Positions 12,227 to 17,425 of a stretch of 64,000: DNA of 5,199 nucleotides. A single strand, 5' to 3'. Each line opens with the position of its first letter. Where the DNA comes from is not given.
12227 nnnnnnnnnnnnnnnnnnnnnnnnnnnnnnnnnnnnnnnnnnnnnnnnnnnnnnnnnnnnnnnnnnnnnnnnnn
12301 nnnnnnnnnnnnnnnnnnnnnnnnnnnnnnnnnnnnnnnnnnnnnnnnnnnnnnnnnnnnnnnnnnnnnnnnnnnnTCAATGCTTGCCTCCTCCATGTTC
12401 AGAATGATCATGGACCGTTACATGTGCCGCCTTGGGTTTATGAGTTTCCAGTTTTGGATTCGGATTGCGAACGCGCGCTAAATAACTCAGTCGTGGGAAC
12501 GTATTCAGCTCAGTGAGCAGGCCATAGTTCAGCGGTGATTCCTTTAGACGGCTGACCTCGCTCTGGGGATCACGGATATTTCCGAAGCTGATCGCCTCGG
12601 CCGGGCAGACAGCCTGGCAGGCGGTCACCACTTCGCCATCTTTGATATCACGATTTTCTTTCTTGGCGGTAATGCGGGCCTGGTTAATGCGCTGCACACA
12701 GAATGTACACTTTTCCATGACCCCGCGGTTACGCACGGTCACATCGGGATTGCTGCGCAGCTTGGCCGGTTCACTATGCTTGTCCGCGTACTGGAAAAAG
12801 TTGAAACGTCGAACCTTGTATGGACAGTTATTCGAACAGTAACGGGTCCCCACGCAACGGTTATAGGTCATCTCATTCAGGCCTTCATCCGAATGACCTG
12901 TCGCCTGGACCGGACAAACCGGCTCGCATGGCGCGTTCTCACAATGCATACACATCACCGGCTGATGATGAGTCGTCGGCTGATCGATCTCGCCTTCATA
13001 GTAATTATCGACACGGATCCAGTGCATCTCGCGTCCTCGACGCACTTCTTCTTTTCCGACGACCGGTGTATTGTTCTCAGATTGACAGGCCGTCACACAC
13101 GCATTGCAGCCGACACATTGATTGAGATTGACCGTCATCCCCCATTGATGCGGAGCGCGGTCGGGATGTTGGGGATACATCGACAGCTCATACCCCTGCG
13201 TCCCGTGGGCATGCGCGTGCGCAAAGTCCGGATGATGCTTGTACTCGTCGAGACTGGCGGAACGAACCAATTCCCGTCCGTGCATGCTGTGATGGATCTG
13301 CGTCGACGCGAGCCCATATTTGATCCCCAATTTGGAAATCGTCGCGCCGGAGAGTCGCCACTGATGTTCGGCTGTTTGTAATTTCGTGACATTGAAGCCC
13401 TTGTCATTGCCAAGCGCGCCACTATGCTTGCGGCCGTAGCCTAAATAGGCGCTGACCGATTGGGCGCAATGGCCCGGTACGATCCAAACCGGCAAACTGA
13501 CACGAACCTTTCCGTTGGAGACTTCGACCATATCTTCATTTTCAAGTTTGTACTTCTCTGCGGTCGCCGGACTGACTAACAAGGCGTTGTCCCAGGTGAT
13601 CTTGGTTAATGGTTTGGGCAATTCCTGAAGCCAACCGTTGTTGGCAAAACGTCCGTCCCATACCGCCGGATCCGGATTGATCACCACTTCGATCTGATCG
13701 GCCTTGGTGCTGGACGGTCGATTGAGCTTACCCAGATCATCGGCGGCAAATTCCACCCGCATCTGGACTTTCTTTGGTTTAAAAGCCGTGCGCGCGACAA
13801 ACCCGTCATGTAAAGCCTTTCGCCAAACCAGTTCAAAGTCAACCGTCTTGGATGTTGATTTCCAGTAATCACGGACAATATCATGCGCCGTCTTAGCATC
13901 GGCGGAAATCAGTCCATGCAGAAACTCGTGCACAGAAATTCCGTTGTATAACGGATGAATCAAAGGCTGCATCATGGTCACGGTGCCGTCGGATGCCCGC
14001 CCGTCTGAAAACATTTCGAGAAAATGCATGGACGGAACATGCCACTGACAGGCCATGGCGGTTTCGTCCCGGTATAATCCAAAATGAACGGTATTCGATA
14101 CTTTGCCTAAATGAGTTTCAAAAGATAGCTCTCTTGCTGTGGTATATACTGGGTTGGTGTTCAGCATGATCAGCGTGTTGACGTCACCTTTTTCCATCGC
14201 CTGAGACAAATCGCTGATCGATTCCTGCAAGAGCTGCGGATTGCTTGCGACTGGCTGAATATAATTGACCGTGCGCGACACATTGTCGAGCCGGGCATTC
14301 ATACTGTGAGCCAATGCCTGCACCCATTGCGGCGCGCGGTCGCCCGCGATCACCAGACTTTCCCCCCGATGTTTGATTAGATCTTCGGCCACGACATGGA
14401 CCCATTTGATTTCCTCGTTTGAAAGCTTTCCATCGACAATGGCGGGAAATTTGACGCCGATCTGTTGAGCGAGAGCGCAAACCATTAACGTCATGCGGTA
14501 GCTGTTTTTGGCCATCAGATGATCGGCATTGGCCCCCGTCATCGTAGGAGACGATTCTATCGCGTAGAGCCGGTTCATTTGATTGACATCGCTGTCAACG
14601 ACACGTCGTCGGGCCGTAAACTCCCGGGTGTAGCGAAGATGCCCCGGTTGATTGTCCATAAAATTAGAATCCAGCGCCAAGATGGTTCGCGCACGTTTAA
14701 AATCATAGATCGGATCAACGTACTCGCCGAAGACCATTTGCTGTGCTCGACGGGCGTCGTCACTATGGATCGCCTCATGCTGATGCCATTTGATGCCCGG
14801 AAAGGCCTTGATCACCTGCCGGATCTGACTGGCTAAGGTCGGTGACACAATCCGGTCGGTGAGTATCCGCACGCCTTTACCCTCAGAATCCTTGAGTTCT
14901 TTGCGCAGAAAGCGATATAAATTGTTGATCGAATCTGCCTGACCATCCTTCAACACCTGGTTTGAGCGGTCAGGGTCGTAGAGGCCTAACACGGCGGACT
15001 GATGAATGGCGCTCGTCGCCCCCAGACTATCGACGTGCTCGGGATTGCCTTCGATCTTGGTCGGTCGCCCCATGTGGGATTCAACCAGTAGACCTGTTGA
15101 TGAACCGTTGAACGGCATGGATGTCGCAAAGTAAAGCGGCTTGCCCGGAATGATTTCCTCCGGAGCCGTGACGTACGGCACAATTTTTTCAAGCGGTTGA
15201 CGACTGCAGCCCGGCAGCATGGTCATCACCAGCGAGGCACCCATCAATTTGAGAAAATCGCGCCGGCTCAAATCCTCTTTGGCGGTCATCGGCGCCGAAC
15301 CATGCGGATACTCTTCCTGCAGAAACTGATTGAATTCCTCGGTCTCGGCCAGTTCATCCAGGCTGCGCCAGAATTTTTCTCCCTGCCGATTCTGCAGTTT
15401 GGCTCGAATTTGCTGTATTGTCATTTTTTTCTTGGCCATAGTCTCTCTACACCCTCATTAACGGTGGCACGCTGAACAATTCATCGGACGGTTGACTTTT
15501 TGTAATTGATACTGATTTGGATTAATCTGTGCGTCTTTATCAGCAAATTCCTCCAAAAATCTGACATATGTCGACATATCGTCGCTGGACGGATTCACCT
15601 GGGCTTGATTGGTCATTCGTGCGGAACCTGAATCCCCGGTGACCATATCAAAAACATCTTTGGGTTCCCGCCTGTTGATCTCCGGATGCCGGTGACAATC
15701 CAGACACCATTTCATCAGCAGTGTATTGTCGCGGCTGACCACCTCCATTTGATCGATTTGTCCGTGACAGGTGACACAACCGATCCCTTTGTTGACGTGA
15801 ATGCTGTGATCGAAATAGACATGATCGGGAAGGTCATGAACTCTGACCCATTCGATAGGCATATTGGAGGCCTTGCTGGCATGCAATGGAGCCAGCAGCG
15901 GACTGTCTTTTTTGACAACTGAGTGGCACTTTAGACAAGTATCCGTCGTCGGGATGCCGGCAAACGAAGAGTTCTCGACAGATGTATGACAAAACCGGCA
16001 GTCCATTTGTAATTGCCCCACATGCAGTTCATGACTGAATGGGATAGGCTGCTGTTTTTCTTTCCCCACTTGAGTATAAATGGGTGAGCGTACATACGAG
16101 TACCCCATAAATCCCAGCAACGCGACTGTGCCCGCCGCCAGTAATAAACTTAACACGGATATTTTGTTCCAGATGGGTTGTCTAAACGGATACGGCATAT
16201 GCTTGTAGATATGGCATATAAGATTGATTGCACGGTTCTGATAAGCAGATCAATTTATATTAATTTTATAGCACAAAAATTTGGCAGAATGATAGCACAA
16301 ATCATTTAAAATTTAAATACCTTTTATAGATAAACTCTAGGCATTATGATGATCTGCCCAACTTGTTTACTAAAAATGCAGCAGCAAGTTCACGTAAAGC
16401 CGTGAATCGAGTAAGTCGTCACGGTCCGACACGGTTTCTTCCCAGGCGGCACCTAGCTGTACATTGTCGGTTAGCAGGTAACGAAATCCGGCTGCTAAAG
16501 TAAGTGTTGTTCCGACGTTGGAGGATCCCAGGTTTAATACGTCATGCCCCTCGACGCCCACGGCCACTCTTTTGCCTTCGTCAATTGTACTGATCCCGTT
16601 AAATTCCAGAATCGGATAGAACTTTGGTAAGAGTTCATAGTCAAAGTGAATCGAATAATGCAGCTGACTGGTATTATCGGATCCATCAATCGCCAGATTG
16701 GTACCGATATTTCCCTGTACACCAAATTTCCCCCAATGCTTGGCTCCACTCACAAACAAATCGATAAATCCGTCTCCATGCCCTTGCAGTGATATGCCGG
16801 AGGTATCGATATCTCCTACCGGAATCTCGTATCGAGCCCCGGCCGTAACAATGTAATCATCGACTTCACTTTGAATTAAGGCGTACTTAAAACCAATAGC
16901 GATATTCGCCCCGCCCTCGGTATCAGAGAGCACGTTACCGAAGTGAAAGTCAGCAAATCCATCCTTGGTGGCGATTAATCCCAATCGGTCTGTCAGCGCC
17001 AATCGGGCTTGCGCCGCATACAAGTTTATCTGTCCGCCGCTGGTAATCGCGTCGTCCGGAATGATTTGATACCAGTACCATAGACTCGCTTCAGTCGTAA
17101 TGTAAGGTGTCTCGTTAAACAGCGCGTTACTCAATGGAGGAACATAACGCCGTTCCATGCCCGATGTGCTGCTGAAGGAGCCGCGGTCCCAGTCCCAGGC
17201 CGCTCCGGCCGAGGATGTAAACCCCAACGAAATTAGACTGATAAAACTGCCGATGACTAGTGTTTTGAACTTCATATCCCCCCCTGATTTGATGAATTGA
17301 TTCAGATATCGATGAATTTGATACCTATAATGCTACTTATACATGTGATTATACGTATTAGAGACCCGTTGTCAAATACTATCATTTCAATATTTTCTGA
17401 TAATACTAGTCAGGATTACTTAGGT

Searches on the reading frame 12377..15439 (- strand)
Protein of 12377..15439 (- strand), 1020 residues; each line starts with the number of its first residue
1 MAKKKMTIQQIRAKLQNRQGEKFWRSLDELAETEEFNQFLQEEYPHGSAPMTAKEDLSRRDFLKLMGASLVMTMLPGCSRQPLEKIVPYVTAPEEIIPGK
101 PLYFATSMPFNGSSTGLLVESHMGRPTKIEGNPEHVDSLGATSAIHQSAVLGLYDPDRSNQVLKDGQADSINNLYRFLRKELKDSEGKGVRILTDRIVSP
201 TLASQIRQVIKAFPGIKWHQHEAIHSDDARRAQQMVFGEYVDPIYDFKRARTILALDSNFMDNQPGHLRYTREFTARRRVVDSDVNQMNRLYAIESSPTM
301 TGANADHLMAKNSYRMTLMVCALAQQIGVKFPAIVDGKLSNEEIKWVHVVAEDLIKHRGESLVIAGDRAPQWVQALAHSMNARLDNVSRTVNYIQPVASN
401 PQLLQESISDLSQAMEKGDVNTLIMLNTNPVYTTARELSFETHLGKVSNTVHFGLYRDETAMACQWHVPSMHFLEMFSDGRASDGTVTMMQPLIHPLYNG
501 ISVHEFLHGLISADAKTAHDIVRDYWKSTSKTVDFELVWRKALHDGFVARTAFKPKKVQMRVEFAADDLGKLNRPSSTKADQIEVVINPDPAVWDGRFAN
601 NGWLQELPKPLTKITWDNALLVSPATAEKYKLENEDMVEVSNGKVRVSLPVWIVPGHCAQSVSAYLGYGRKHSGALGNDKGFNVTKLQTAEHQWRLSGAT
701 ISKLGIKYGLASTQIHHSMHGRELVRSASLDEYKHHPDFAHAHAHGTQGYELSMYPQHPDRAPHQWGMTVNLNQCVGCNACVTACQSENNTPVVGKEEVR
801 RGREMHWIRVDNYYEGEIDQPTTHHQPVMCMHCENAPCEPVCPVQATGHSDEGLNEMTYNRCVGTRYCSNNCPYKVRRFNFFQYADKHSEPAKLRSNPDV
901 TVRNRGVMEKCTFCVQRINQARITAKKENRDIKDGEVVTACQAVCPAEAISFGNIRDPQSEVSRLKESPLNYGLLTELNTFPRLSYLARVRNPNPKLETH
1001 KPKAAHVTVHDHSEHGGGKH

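Call 54: search_protein_families(library=pfam, proteins=[window:12377-15439:-], max_evalue=0.001)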
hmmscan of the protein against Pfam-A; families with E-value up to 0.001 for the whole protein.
window:12377-15439:- (1020 aa): 9 families
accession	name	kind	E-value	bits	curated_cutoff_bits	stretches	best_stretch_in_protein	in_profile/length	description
PF12838.12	Fer4_7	-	1.4e-14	54.7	27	2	774-846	1-52/52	4Fe-4S dicluster domain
PF13247.11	Fer4_11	-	1e-06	29.3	26.2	1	826-880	6-62/100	4Fe-4S dicluster domain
PF13187.11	Fer4_9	-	2.7e-06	27.8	27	1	774-846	1-51/52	4Fe-4S dicluster domain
PF25160.1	LdpA_Fe-S-bd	-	7.8e-06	26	27.6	0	836-875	7-41/49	LdpA Fe-S cluster-binding domain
PF13183.11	Fer4_8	-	1.4e-05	26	27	0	772-845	2-67/68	4Fe-4S dicluster domain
PF01568.27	Molydop_binding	-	2.7e-05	24.6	26.8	1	619-676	31-83/110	Molydopterin dinucleotide binding domain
PF13237.11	Fer4_10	-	0.00019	21.7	25.5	0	769-843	3-53/53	4Fe-4S dicluster domain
PF12797.12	Fer4_2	-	0.00072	19.8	24.5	1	766-785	1-20/22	4Fe-4S binding domain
PF14697.11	Fer4_21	-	0.00092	19.7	35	0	770-792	3-25/59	4Fe-4S dicluster domain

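Call 85: search_protein_families(library=ncbifam, proteins=[window:12377-15439:-], max_evalue=0.01)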
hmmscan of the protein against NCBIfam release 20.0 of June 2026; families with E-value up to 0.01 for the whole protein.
window:12377-15439:- (1020 aa): 29 families (the best 25 are shown)
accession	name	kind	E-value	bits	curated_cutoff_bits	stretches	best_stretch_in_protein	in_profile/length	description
NF041782.1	mnquin_red_QrcC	equivalog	1.1e-55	189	400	1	766-989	1-227/239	menaquinone reductase iron-sulfur cluster-binding subunit QrcC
NF045797.1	DsrO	equivalog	4.6e-41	140.8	200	1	747-987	25-234/235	sulfate reduction electron transfer complex DsrMKJOP subunit DsrO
NF041715.1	arsenate_red_ArrB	equivalog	3.4e-27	95.5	450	2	765-881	2-108/233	arsenate respiratory reductase iron-sulfur subunit ArrB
TIGR03149.1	cyt_nit_nrfC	equivalog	6e-24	84.6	377.6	2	760-883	33-148/225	cytochrome c nitrite reductase Fe-S protein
NF011569.0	PRK14993.1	equivalog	1.7e-23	83.4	416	1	761-886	39-157/244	tetrathionate reductase subunit TtrB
NF041783.2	mnquin_red_QrcB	equivalog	7.4e-22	77.3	440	2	384-692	365-676/695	menaquinone reductase molybdopterin-binding-like subunit QrcB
NF008134.0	PRK10882.1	equivalog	1.9e-19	69.9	263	1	760-969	33-223/329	hydrogenase 2 operon protein HybA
NF038355.1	FDH3_beta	equivalog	1.2e-17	64.6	240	1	770-954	7-163/180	formate dehydrogenase FDH3 subunit beta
TIGR02951.1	DMSO_dmsB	equivalog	5.1e-17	62.4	214.1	1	765-880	1-115/161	DMSO/selenate family reductase complex B subunit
NF045715.1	sulf_resp_HmcB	equivalog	1.8e-12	47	420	1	764-957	35-200/307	sulfate respiration complex iron-sulfur protein HmcB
TIGR04519.1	MoCo_extend_TAT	equivalog_domain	6.2e-12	45.3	20.6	1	22-64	2-45/45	TAT-variant-translocated molybdopterin oxidoreductase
TIGR03478.1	DMSO_red_II_bet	subfamily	1.1e-11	44.2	480.7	1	815-882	114-184/321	DMSO reductase family type II enzyme, iron-sulfur subunit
NF042979.1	EthbenzDh_ebdB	equivalog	2.5e-10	39.8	740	1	816-884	139-208/354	ethylbenzene dehydrogenase subunit beta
TIGR01582.1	FDH-beta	equivalog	4.4e-10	39.1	334.7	1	767-880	23-144/283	formate dehydrogenase subunit beta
NF009408.0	PRK12769.1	equivalog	3e-09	35.6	1003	1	770-917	7-127/659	formate-dependent uric acid utilization protein AegA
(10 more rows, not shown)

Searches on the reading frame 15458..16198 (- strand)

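Call 54: search_protein_families(library=pfam, proteins=[window:15458-16198:-], max_evalue=0.001)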
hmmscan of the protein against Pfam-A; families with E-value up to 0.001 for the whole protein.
window:15458-16198:- (246 aa): 4 families
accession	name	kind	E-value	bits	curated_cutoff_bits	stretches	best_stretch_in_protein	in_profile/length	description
PF14522.11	Cytochrome_C7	-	5.2e-13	49.1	24.8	2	127-174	1-53/67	Cytochrome c7 and related cytochrome c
PF02085.21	Cytochrom_CIII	-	3e-09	37.6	22.9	1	46-109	15-73/101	Class III cytochrome C family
PF14537.11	Cytochrom_c3_2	-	3.9e-09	37.3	25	1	133-175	1-39/79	Cytochrome c3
PF22113.1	Mtrc-MtrF_II-IV_dom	-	8.5e-05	22.6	30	1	141-245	9-88/176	Outer membrane cytochrome MtrC/MtrF-like, domains II/IV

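Call 85: search_protein_families(library=ncbifam, proteins=[window:15458-16198:-], max_evalue=0.01)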
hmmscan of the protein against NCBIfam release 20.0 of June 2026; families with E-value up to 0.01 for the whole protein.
window:15458-16198:- (246 aa): 9 families
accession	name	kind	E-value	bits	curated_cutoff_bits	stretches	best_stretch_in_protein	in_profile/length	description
NF041781.1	mnquin_red_QrcA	equivalog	1.7e-24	86.4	180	1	44-173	23-162/174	menaquinone reductase multiheme cytochrome c subunit QrcA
TIGR04257.1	nanowire_3heme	domain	3.8e-08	33.4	40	1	125-169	11-58/75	c(7)-type cytochrome triheme domain-containing protein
TIGR03508.1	decahem_SO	subfamily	6e-06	25.9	192.2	1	118-172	74-127/258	DmsE family decaheme c-type cytochrome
NF047727.1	4hemeCytCCctA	equivalog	6.1e-05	23.1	180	0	141-175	60-93/109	tetraheme c-type cytochrome CctA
TIGR03146.1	cyt_nit_nrfB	equivalog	0.0002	21.6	166.6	1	62-170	38-142/145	cytochrome c nitrite reductase pentaheme subunit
NF043011.1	CytC7_Geobact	equivalog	0.0014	19.1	120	0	125-171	31-76/89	cytochrome c7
TIGR03153.1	cytochr_NrfH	equivalog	0.0023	18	134.2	0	140-171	104-135/138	cytochrome c nitrite reductase small subunit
NF041028.1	decahem_GSU2203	exception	0.0035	16.6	325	1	118-172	105-158/317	GSU2203 family decaheme c-type cytochrome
NF008659.0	PRK11659.1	equivalog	0.0038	16.9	184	1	128-178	126-176/188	cytochrome c nitrite reductase pentaheme subunit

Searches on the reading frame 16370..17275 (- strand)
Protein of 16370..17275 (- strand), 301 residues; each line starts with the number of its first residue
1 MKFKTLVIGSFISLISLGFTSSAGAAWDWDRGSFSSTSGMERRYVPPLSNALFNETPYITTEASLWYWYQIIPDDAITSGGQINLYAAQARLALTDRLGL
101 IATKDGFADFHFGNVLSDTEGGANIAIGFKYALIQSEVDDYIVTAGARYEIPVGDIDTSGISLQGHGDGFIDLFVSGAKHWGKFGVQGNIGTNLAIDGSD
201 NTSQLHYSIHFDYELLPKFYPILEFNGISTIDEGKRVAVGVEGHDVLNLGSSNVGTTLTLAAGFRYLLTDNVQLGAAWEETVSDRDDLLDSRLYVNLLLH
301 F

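Call 54: search_protein_families(library=pfam, proteins=[window:16370-17275:-], max_evalue=0.001)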
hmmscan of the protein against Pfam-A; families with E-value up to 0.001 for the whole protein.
window:16370-17275:- (301 aa): 0 families

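Call 85: search_protein_families(library=ncbifam, proteins=[window:16370-17275:-], max_evalue=0.01)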
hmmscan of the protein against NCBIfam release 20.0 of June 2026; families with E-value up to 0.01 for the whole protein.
window:16370-17275:- (301 aa): 1 family
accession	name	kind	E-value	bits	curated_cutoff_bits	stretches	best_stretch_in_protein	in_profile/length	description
TIGR04565.1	OMP_myx_plus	subfamily_domain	0.0057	16.7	60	0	246-299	97-153/161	outer membrane beta-barrel domain-containing protein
